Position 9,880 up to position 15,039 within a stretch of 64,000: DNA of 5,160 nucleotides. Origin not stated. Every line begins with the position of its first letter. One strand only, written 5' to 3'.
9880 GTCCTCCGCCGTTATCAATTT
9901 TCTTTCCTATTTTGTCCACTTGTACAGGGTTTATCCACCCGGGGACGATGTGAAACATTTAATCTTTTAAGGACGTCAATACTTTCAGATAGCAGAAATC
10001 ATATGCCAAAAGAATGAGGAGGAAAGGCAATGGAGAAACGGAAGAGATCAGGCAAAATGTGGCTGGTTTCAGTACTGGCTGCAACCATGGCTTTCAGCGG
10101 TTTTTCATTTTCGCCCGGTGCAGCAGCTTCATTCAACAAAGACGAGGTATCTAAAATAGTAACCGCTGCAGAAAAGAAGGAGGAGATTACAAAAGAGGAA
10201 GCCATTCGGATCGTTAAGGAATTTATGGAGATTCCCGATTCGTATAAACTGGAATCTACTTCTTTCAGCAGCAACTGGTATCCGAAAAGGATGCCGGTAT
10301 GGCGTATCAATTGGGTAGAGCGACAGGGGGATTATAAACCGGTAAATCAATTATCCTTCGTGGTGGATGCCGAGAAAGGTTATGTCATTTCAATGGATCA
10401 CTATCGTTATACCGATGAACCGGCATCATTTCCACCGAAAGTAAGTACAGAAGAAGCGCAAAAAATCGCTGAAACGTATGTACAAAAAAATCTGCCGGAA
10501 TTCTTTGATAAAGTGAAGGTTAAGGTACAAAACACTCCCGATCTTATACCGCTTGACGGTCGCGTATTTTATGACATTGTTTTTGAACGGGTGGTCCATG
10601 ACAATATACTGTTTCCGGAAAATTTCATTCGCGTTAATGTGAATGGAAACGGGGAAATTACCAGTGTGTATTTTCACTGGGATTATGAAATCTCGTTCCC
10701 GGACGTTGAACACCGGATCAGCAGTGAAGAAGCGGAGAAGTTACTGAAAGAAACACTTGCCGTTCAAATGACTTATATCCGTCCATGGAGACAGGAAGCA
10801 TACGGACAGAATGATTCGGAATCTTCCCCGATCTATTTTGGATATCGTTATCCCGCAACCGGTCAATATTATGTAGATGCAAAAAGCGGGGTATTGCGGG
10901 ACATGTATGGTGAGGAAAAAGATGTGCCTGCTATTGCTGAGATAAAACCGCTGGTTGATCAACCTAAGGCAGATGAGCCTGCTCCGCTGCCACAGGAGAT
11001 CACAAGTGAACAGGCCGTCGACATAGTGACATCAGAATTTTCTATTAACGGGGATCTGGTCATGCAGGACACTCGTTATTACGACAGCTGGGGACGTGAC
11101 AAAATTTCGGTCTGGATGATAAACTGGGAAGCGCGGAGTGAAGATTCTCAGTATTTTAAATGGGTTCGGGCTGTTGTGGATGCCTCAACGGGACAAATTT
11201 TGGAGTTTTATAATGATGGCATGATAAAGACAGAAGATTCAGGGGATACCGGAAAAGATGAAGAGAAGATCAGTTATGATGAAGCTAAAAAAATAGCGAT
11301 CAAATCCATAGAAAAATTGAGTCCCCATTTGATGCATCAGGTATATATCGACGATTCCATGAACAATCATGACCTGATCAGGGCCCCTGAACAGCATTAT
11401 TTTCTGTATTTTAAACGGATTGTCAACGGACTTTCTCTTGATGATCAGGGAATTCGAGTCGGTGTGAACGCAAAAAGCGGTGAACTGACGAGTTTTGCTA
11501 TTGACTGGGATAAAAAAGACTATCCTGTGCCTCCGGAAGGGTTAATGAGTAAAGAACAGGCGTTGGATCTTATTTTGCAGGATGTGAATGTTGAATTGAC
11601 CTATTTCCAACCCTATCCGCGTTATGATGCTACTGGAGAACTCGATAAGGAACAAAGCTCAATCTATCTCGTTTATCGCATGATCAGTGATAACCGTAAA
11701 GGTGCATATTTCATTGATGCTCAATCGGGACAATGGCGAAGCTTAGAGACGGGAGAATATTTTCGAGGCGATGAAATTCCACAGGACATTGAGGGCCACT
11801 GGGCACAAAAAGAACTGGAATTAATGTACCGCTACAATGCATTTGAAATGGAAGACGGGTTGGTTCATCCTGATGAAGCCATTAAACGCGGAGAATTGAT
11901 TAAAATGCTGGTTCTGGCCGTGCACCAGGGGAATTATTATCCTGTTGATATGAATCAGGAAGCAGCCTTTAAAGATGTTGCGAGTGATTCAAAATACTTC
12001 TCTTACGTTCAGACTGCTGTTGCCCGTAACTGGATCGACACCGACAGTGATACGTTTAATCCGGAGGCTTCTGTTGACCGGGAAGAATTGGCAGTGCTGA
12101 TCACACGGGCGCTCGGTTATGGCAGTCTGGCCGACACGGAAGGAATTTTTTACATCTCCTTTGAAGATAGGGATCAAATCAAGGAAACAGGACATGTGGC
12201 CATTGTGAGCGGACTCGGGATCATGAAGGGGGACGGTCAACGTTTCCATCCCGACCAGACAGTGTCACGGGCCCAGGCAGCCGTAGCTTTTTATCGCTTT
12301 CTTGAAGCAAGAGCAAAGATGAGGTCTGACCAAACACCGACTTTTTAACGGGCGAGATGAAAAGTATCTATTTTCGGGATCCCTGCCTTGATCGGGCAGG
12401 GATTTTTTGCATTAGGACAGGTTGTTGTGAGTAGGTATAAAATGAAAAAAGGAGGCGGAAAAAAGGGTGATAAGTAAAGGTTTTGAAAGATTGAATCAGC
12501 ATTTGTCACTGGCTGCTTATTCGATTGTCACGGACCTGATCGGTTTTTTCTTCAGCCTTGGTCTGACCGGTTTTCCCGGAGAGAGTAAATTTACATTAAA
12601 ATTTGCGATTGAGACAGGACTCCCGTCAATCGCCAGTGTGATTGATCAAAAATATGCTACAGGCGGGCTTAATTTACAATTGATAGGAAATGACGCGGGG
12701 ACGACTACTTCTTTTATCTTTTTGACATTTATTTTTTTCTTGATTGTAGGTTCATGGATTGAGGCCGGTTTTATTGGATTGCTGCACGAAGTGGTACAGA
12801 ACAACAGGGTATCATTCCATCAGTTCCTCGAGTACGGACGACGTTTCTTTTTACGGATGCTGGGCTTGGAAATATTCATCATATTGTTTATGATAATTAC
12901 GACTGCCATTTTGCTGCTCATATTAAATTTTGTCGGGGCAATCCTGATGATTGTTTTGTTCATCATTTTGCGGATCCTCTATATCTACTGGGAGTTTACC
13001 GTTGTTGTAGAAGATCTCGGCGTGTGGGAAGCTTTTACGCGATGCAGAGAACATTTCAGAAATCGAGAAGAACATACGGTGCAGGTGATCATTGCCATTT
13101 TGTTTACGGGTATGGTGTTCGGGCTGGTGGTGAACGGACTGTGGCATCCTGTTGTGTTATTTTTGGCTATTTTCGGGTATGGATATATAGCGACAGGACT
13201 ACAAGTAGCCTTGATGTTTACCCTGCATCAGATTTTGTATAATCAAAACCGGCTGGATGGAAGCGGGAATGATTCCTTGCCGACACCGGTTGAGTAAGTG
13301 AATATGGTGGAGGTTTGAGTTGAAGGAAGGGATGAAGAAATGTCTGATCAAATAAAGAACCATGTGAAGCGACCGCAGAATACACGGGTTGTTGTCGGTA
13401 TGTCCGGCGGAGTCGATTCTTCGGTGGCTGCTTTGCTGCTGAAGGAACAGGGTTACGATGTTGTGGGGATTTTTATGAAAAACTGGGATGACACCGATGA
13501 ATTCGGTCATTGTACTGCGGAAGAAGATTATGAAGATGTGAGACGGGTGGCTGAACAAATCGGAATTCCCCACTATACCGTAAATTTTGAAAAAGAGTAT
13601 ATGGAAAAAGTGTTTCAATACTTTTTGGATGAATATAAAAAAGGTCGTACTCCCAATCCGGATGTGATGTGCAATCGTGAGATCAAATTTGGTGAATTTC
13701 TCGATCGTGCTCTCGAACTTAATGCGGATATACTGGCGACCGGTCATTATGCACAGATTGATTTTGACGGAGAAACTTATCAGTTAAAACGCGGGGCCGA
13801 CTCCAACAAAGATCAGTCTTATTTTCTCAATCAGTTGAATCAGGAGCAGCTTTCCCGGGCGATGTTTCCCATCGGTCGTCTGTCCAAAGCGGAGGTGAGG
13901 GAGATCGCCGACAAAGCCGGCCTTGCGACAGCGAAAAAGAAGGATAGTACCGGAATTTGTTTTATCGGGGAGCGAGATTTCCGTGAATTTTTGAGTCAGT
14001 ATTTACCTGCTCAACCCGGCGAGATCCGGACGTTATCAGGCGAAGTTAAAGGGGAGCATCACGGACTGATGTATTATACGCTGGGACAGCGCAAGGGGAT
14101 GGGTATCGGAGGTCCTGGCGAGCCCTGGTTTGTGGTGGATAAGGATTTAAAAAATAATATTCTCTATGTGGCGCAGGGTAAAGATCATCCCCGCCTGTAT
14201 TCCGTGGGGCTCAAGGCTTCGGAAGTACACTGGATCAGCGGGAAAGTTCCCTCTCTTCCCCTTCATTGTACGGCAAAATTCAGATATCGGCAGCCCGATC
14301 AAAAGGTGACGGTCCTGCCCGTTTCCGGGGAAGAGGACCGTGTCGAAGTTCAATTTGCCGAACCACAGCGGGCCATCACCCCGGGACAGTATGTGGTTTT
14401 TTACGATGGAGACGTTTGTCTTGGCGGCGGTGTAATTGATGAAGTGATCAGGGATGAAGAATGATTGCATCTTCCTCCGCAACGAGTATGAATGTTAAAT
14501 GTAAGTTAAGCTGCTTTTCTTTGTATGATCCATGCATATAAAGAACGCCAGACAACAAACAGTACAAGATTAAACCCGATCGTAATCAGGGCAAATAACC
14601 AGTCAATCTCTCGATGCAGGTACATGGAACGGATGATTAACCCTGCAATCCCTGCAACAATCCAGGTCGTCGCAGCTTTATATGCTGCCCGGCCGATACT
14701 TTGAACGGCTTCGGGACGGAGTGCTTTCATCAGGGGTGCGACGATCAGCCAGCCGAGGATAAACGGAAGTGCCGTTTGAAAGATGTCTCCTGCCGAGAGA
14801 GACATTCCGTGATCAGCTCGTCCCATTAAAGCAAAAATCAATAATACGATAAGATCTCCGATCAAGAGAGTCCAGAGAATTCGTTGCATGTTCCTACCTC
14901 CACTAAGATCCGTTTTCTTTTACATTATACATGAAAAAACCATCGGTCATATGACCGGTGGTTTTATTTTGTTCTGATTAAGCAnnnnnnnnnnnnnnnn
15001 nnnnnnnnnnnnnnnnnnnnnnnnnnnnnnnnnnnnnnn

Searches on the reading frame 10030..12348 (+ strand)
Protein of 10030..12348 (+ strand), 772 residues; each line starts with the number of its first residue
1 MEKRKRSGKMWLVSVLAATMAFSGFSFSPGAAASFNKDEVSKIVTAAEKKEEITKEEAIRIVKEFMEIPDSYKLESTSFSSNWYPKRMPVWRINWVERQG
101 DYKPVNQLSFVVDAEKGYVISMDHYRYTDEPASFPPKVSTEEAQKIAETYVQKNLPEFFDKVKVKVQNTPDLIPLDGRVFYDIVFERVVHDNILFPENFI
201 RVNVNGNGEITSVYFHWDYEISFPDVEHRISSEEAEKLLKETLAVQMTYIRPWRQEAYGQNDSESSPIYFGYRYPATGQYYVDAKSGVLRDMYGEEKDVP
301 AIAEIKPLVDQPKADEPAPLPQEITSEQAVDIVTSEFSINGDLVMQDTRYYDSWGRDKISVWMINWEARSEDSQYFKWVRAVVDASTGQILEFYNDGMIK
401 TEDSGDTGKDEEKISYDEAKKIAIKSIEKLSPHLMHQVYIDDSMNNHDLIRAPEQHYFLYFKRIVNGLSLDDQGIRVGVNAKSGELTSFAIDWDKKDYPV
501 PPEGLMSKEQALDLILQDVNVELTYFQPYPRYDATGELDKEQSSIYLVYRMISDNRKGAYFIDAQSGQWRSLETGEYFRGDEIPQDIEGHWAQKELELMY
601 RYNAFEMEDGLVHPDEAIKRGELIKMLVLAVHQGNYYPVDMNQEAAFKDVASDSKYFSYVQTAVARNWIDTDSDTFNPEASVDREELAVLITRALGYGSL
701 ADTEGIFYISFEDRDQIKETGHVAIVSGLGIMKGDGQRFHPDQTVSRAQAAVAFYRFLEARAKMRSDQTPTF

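Call 27: search_protein_families(library=pfam, proteins=[window:10030-12348:+], max_evalue=0.00001)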
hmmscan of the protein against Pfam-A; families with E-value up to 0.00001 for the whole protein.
window:10030-12348:+ (772 aa): 4 families
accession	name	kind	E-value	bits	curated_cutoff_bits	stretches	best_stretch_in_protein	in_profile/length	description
PF16244.11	DUF4901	-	3.6e-31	108.7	27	2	55-212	1-143/148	YcdB, YcdC repeated domain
PF00395.25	SLH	-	2.8e-20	72.4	20.8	2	711-751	2-44/44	S-layer homology domain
PF03413.25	PepSY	-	1.7e-11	44.7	24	0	53-122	2-59/60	Peptidase propeptide and YPEB domain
PF14620.12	YPEB_PepSY1-2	-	1.2e-06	29.1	31.7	0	37-154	25-131/195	YpeB sporulation, PepSY1 and PepSY2 domains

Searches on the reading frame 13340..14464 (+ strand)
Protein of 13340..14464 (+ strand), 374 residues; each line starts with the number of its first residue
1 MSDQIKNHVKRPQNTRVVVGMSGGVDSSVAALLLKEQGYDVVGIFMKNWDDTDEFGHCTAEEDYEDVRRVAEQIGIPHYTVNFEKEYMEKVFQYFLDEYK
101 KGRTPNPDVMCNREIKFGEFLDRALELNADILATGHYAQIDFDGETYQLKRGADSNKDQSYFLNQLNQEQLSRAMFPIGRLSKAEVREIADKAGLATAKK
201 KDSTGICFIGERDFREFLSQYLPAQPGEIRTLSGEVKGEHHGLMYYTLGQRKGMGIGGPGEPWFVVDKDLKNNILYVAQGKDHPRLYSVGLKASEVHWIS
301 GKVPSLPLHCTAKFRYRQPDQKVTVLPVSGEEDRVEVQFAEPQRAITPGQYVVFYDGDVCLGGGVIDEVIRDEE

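Call 57: find_encoding_contigs(protein=window:13340-14464:+, flank=1000, max_places=3)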
Protein window:13340-14464:+ (374 aa): no gene with exactly this product is on record in the collection.

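Call 58: find_homologous_proteins(query=window:13340-14464:+, max_evalue=1e-50)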
Query window:13340-14464:+ (374 aa): 8000 proteins with E <= 1e-50 among 8000 candidates; the best 120 are listed.
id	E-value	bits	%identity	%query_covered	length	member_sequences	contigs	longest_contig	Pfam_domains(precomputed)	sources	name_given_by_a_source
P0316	1.4e-255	865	100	100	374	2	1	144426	PF00733.28,PF24167.2,PF20259.4,PF03054.23,PF20258.5,PF02540.24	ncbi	-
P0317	1.9e-204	697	82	98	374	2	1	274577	PF20259.4,PF03054.23,PF20258.5,PF02540.24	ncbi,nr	ncbi:MAG: tRNA 2-thiouridine(34) synthase MnmA [Bacillaceae bacterium]|nr:tRNA 2-thiouridine(34) syn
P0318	1.3e-194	665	78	98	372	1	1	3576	PF20259.4,PF03054.23,PF20258.5,PF02540.24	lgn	-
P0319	6.5e-190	649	78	97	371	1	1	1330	PF20259.4,PF03054.23,PF20258.5,PF02540.24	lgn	-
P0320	1.1e-185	635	75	97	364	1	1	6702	PF20259.4,PF03054.23,PF20258.5,PF02540.24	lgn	-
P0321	5.6e-185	633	75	97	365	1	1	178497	PF20259.4,PF03054.23,PF20258.5,PF02540.24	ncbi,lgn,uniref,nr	ncbi:tRNA 2-thiouridine(34) synthase MnmA [Microaerobacter geothermalis]|uniref:tRNA 2-thiouridine(3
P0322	6.3e-185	633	76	97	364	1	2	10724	PF20259.4,PF03054.23,PF20258.5,PF02540.24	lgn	-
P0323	2.0e-183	628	75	97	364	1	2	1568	PF20259.4,PF03054.23,PF20258.5,PF02540.24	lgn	-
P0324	2.4e-183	627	76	97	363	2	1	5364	PF00733.28,PF20259.4,PF03054.23,PF20258.5,PF02540.24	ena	-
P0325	2.5e-183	627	75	97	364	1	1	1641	PF20259.4,PF03054.23,PF20258.5,PF02540.24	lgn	-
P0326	4.8e-183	626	75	96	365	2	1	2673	PF00733.28,PF20259.4,PF03054.23,PF01171.27,PF20258.5,PF02540.24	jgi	jgi:tRNA-uridine 2-sulfurtransferase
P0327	1.0e-182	625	74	97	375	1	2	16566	PF20259.4,PF03054.23,PF20258.5,PF02540.24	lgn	-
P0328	1.9e-182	625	72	97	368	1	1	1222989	PF20259.4,PF03054.23,PF20258.5,PF02540.24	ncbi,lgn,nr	ncbi:MAG: tRNA 2-thiouridine(34) synthase MnmA [Brevibacillus sp.]|nr:tRNA 2-thiouridine(34) synthas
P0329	2.5e-182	624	74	98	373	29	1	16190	PF20259.4,PF03054.23,PF20258.5,PF02540.24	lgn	-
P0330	5.6e-182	623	74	97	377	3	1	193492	PF20259.4,PF03054.23,PF20258.5,PF02540.24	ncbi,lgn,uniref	ncbi:tRNA 2-thiouridine(34) synthase MnmA [Effusibacillus pohliae]|uniref:tRNA 2-thiouridine(34) syn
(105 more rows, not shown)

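Call 59: find_encoding_contigs(protein=P0317, flank=6000, max_places=2)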
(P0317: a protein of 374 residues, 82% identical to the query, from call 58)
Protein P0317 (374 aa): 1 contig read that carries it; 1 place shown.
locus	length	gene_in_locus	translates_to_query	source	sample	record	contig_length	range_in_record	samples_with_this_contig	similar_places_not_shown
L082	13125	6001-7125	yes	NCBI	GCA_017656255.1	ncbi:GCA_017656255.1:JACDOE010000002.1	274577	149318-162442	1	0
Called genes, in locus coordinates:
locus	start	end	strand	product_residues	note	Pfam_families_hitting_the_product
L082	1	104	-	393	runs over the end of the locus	PF25198:Spore_GerAC_N, PF05504:Spore_GerAC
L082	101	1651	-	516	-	PF03323:GerA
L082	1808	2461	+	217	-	-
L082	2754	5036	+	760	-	PF03413:PepSY (faint), PF16244:DUF4901, PF00395:SLH (weak)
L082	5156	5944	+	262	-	PF25231:DUF7847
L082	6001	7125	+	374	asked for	PF02540:NAD_synthase (weak), PF03054:tRNA_Me_trans, PF20259:tRNA_Me_trans_M, PF20258:tRNA_Me_trans_C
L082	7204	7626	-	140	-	-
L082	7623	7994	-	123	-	-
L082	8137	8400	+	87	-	-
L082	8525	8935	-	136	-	PF11255:DUF3054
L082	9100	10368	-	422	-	PF07690:MFS_1, PF06779:MFS_4, PF00083:Sugar_tr, PF07690:MFS_1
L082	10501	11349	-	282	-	PF08003:Methyltransf_9 (weak), PF13489:Methyltransf_23, PF01209:Ubie_methyltran, PF07021:MetW, PF13649:Methyltransf_25, PF13847:Methyltransf_31, PF08241:Methyltransf_11, PF08242:Methyltransf_12, +3 more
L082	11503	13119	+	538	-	PF01943:Polysacc_synt, PF03023:MurJ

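Call 60: find_encoding_contigs(protein=P0318, flank=6000, max_places=2)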
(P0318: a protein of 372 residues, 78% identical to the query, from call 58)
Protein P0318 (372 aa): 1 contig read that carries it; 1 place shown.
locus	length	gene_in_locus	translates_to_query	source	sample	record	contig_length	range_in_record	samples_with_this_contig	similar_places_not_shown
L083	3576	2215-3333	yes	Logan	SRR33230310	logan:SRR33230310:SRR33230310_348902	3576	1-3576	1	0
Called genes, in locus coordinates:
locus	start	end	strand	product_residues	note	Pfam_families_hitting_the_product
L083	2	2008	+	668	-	?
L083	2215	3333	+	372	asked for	PF02540:NAD_synthase (weak), PF03054:tRNA_Me_trans, PF20259:tRNA_Me_trans_M, PF20258:tRNA_Me_trans_C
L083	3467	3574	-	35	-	?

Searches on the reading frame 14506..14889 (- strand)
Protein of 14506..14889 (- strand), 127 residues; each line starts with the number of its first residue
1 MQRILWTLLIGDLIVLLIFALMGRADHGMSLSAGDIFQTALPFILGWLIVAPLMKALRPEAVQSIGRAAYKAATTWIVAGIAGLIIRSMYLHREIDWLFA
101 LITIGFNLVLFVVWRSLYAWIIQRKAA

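Call 27: search_protein_families(library=pfam, proteins=[window:14506-14889:-], max_evalue=0.00001)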
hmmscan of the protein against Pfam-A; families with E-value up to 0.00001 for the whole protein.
window:14506-14889:- (127 aa): 1 family
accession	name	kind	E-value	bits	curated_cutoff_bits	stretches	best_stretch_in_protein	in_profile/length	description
PF11255.13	DUF3054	-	1.2e-27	96.9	25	1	9-117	1-109/110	Protein of unknown function (DUF3054)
